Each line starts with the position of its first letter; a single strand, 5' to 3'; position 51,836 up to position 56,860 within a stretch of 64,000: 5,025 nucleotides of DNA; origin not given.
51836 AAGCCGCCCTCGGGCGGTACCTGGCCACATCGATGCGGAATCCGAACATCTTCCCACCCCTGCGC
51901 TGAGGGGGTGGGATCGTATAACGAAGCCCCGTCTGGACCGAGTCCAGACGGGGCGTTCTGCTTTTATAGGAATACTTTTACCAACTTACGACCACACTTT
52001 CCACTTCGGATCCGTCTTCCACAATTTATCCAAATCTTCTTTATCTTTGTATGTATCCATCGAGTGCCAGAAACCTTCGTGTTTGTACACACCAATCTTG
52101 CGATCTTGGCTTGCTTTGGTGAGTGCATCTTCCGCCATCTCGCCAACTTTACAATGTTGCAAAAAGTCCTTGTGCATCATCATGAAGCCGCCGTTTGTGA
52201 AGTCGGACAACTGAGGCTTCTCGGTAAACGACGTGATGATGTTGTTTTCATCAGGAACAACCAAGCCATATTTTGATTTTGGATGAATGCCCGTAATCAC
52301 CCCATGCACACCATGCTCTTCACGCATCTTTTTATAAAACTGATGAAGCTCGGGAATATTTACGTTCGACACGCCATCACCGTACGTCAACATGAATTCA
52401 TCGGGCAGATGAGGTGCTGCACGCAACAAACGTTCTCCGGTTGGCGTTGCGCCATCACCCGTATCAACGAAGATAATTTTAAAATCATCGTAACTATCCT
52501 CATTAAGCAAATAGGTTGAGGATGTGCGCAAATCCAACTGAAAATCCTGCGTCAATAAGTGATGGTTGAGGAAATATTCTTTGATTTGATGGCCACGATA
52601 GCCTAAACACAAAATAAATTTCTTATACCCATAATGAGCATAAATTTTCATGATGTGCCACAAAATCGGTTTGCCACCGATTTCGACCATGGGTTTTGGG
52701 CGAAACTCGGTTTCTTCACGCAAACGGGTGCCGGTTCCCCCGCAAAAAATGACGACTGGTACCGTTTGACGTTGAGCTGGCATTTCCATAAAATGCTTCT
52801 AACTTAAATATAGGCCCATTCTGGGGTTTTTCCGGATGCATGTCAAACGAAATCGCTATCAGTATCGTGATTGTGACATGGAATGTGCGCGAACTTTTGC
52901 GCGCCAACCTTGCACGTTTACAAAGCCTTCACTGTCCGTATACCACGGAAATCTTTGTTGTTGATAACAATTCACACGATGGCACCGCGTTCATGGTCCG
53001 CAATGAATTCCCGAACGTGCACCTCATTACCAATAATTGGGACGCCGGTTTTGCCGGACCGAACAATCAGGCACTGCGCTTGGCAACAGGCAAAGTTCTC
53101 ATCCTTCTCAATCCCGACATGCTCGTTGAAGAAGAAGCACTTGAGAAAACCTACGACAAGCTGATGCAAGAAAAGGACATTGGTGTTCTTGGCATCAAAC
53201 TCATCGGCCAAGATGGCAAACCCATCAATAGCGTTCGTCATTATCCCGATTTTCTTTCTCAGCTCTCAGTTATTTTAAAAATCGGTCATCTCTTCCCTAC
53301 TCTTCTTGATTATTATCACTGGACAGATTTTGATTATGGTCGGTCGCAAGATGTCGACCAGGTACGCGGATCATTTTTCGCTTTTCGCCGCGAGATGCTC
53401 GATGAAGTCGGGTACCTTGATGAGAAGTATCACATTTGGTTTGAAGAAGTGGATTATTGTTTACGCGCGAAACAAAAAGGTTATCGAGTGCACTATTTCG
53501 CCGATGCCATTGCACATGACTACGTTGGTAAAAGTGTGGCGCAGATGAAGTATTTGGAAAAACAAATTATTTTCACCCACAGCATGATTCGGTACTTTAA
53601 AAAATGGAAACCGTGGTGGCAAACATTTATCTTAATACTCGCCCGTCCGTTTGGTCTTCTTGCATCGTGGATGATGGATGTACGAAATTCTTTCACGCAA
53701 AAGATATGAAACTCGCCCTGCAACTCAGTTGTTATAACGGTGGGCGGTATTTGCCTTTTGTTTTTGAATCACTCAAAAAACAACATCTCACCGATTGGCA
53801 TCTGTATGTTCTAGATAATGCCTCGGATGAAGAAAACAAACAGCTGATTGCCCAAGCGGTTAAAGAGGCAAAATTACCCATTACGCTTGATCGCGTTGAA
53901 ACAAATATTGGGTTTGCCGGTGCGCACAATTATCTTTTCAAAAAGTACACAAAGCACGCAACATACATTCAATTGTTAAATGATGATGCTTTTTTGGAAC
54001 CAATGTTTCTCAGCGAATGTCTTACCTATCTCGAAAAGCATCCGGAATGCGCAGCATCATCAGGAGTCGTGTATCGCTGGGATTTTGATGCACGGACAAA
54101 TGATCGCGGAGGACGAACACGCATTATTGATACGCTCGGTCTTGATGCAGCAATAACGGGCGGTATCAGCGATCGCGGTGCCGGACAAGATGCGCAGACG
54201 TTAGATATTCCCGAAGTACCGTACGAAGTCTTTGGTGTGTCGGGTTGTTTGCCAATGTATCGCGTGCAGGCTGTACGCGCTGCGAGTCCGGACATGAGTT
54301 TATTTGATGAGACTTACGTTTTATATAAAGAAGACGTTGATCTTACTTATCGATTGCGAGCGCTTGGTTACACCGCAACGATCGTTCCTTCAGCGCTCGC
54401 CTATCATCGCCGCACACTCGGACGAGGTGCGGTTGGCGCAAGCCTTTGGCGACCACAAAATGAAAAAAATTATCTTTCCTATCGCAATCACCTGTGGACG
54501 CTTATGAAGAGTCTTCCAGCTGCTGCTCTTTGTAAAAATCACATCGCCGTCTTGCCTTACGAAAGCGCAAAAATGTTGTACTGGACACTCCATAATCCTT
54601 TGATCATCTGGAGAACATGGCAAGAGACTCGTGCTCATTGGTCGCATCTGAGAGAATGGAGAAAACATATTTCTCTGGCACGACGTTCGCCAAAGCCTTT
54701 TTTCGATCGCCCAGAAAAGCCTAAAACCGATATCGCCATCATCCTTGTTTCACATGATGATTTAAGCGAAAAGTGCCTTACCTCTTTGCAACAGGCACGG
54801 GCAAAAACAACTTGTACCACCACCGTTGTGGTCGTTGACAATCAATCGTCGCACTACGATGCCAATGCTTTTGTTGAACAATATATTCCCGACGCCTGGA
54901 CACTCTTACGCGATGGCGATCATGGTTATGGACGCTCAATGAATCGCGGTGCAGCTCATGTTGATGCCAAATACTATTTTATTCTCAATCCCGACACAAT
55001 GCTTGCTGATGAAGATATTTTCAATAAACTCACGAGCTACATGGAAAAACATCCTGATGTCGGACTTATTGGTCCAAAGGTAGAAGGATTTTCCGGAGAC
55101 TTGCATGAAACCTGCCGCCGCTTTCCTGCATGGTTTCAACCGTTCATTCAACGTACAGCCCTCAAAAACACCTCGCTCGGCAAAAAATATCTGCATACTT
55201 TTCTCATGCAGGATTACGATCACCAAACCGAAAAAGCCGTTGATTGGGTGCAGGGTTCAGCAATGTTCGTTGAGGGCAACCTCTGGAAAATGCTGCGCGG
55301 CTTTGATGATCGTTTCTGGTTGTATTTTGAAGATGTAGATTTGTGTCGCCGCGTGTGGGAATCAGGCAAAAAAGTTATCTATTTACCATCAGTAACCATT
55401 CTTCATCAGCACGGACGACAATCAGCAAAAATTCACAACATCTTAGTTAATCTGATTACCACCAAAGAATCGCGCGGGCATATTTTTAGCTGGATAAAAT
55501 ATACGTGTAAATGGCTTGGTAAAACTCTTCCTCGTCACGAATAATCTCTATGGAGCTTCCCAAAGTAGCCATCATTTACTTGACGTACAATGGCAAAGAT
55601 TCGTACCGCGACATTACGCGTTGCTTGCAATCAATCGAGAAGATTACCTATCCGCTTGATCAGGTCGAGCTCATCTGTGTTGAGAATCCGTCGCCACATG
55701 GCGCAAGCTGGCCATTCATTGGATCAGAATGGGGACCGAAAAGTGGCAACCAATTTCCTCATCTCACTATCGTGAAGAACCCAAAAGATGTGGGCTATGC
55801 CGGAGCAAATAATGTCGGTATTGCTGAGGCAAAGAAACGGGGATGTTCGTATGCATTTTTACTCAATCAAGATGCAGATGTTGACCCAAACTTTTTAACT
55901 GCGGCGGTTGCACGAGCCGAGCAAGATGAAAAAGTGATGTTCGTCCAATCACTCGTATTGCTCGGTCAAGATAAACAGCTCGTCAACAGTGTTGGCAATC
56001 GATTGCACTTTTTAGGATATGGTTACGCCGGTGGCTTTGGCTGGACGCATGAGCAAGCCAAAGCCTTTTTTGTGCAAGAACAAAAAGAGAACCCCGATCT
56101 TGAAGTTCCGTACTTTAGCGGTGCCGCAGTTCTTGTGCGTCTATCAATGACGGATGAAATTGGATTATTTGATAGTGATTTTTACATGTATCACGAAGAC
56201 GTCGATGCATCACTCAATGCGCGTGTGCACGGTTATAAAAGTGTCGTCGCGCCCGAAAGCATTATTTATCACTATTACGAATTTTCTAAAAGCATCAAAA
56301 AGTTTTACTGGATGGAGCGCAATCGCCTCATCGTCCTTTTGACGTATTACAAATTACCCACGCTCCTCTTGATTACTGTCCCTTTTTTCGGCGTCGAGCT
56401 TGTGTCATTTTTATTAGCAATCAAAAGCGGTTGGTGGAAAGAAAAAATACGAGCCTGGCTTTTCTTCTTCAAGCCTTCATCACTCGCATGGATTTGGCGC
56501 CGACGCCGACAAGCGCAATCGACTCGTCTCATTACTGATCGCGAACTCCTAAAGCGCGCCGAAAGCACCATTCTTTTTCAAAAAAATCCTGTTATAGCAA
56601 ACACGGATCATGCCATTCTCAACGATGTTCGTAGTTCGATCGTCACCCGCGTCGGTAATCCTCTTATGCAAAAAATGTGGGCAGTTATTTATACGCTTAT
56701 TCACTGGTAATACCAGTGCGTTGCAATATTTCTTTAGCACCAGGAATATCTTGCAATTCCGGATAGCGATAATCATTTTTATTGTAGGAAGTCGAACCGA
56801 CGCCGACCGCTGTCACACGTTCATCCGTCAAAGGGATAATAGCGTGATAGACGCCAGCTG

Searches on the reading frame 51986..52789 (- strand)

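Call 40: search_protein_families(library=pfam, proteins=[window:51986-52789:-], max_evalue=0.001)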
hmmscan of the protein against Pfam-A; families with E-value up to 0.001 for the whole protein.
window:51986-52789:- (267 aa): 2 families
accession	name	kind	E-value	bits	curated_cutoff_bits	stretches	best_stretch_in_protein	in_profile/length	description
PF00483.29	NTP_transferase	-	4.3e-17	62.9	21.2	1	13-201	3-176/245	Nucleotidyl transferase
PF12804.13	NTP_transf_3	-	2.4e-05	25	27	1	12-73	1-55/160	MobA-like NTP transferase domain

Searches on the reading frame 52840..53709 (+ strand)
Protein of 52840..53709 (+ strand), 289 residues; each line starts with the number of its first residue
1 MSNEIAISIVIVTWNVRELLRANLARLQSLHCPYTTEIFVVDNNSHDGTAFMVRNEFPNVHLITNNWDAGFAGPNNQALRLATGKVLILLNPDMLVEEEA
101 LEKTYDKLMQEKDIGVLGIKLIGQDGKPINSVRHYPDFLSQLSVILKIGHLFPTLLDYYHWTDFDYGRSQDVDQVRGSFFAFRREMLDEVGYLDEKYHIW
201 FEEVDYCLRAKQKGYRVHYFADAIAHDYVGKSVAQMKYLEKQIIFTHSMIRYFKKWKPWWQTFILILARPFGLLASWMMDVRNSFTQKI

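Call 40: search_protein_families(library=pfam, proteins=[window:52840-53709:+], max_evalue=0.001)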
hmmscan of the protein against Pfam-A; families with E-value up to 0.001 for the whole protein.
window:52840-53709:+ (289 aa): 4 families
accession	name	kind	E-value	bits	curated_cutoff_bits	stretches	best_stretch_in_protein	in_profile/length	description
PF00535.33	Glycos_transf_2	-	1.7e-20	74.1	23.3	1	8-155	1-132/168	Glycosyl transferase family 2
PF13641.12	Glyco_tranf_2_3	-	3.6e-15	57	27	1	7-235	3-219/230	Glycosyltransferase like family 2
PF13632.12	Glyco_trans_2_3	-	2.2e-06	28.1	27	1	175-279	72-178/198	Glycosyl transferase family group 2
PF13712.12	Glyco_tranf_2_5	-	3.1e-06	27.5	27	1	72-218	42-178/210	Glycosyltransferase like family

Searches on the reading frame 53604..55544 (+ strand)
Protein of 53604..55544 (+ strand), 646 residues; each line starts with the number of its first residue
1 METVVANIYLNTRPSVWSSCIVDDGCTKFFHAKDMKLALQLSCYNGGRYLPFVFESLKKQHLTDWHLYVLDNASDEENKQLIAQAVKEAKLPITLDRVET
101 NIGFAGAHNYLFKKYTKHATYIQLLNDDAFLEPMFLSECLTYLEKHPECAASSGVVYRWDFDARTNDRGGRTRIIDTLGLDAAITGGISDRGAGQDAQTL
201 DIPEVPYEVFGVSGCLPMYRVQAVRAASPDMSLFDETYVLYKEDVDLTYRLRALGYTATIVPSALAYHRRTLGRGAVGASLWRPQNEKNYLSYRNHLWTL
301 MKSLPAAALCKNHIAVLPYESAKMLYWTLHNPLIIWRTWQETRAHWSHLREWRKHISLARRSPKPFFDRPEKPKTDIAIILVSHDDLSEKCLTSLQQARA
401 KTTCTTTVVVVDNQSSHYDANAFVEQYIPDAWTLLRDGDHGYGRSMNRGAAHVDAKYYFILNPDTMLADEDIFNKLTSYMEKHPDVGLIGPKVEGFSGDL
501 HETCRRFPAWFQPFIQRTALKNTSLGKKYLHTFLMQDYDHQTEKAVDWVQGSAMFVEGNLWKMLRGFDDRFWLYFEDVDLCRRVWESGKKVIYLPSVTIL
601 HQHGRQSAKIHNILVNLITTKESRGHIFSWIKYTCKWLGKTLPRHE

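Call 40: search_protein_families(library=pfam, proteins=[window:53604-55544:+], max_evalue=0.001)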
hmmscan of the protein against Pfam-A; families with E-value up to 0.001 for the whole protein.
window:53604-55544:+ (646 aa): 5 families
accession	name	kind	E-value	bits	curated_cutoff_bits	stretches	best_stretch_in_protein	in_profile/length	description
PF00535.33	Glycos_transf_2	-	1.2e-23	84.3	23.3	2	42-169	5-130/168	Glycosyl transferase family 2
PF13641.12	Glyco_tranf_2_3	-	1.6e-18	68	27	1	403-609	29-219/230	Glycosyltransferase like family 2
PF13712.12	Glyco_tranf_2_5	-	7.5e-09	36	27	1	442-606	41-194/210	Glycosyltransferase like family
PF13632.12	Glyco_trans_2_3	-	1.6e-07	31.8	27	0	541-599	65-120/198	Glycosyl transferase family group 2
PF12804.13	NTP_transf_3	-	8.1e-05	23.3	27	0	395-485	29-116/160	MobA-like NTP transferase domain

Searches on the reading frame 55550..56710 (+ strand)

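Call 48: search_protein_families(library=pfam, proteins=[window:55550-56710:+], max_evalue=0.001)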
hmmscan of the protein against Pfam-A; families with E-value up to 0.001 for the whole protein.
window:55550-56710:+ (386 aa): 3 families
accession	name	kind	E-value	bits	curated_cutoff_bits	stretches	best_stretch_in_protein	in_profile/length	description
PF00535.33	Glycos_transf_2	-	8.8e-10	39.2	23.3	1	8-148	2-128/168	Glycosyl transferase family 2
PF13632.12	Glyco_trans_2_3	-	1.2e-07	32.2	27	1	103-253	3-133/198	Glycosyl transferase family group 2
PF13641.12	Glyco_tranf_2_3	-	1.3e-07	32.3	27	1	22-250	16-218/230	Glycosyltransferase like family 2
